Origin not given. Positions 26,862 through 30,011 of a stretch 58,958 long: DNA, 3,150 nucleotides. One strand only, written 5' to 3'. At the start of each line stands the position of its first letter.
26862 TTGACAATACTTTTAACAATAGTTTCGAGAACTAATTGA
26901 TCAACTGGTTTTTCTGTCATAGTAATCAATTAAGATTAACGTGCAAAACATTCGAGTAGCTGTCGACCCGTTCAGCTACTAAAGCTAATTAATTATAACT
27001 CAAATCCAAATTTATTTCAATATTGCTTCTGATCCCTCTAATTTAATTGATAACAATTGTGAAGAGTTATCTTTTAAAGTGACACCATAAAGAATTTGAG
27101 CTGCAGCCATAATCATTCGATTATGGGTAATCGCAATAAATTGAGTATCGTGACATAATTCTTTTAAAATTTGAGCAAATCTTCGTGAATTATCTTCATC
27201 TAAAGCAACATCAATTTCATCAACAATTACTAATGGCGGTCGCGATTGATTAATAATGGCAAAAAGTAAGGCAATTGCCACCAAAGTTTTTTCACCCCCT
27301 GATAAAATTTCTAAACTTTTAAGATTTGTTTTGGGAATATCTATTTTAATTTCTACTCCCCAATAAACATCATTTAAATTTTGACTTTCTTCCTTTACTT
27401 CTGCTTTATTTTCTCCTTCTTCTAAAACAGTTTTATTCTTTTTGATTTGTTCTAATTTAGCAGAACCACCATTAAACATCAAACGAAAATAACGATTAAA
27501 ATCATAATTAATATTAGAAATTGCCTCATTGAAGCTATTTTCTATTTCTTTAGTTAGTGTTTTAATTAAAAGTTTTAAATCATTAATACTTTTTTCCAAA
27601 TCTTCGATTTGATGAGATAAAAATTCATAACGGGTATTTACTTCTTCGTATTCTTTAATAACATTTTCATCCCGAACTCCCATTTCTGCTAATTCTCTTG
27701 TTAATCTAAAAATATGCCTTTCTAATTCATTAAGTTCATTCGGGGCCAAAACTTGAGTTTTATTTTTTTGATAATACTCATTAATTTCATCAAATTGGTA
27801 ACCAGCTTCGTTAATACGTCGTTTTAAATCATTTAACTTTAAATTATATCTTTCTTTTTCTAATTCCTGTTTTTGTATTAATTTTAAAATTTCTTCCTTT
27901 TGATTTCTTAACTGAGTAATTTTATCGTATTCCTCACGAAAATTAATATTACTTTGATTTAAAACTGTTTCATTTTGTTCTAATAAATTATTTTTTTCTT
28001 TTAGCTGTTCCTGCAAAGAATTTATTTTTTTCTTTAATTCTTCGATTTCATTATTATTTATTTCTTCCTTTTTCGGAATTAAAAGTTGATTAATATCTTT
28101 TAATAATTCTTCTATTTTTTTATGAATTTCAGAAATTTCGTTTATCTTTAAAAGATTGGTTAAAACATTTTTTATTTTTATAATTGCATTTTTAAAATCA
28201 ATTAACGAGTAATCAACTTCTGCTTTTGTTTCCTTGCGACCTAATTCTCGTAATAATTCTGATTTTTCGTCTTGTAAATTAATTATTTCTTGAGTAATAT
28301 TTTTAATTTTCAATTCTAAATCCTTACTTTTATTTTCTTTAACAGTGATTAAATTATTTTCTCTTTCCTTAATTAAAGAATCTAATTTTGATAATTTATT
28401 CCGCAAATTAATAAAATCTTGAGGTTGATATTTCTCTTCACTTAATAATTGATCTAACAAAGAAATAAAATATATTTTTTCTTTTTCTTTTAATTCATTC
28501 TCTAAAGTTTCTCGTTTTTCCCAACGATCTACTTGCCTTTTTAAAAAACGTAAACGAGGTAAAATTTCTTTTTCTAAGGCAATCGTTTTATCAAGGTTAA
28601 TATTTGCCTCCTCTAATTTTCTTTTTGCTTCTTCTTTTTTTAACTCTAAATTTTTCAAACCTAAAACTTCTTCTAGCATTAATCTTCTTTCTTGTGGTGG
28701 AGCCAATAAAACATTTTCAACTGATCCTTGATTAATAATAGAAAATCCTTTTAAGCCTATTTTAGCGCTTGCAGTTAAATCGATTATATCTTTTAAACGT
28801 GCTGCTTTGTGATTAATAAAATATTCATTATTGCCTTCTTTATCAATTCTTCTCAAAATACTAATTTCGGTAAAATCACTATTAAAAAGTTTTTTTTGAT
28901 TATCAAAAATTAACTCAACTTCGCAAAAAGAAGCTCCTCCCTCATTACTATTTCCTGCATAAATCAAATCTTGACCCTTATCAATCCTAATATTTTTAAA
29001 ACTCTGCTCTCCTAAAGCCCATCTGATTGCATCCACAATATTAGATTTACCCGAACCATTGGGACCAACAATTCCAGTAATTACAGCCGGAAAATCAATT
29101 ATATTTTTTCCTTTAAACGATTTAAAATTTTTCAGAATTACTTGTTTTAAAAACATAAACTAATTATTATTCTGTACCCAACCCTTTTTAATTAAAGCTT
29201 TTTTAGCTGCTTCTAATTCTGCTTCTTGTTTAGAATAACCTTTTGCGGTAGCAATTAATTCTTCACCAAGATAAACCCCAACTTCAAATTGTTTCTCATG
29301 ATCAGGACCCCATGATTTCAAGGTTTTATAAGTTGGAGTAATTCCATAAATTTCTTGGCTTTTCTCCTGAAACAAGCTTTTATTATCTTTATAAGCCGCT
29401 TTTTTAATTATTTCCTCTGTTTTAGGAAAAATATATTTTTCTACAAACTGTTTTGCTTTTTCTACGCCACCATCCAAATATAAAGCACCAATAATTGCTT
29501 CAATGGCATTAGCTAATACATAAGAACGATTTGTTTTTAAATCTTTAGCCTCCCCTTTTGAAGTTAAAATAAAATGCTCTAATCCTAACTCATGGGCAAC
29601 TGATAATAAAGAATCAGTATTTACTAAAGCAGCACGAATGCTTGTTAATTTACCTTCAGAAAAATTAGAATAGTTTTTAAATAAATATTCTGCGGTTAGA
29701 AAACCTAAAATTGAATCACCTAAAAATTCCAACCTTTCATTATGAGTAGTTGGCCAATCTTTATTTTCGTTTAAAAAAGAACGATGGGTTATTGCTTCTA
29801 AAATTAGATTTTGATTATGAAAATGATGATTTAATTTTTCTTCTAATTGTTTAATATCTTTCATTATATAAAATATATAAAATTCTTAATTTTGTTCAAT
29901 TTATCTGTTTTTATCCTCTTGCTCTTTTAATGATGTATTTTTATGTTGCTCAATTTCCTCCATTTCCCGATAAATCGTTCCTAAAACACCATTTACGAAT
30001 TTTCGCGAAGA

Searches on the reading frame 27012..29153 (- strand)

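Call 38: search_protein_families(library=pfam, proteins=[window:27012-29153:-], max_evalue=0.00001)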
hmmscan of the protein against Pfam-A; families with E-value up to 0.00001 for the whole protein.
window:27012-29153:- (713 aa): 4 families
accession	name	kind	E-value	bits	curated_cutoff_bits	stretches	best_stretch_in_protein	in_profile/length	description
PF02463.25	SMC_N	-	1.3e-56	192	40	1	1-696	1-216/220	RecF/RecN/SMC N terminal domain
PF13304.12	AAA_21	-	2.7e-12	47.8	27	1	25-58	1-39/304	AAA domain, putative AbiEii toxin, Type IV TA system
PF13476.12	AAA_23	-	6.8e-08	33.8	27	0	5-385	2-201/201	AAA domain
PF13555.12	AAA_29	-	1.3e-06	28.5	27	1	2-47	1-46/61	P-loop containing region of AAA domain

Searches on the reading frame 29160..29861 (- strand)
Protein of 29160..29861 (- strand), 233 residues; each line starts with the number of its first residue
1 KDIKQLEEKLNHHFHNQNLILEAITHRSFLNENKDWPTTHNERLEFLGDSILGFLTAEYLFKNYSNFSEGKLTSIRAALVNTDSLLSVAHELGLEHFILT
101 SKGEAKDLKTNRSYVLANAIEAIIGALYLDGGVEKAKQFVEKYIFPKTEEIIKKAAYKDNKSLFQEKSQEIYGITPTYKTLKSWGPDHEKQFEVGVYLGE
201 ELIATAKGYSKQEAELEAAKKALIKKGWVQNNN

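Call 38: search_protein_families(library=pfam, proteins=[window:29160-29861:-], max_evalue=0.00001)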
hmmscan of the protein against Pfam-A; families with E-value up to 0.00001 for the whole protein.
window:29160-29861:- (233 aa): 4 families
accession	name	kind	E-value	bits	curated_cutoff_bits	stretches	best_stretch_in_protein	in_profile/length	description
PF14622.11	Ribonucleas_3_3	-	3.4e-38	131.1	35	1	16-147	1-127/128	Ribonuclease-III-like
PF00636.31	Ribonuclease_3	-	1.5e-24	87.1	27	1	42-132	1-102/102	Ribonuclease III domain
PF00035.32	dsrm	-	1.5e-14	54.7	23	1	161-224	2-64/66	Double-stranded RNA binding motif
PF22935.1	RM44_endonuclase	-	8.8e-10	39.2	27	1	9-127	12-139/139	Large ribosomal subunit protein mL44, endonuclease domain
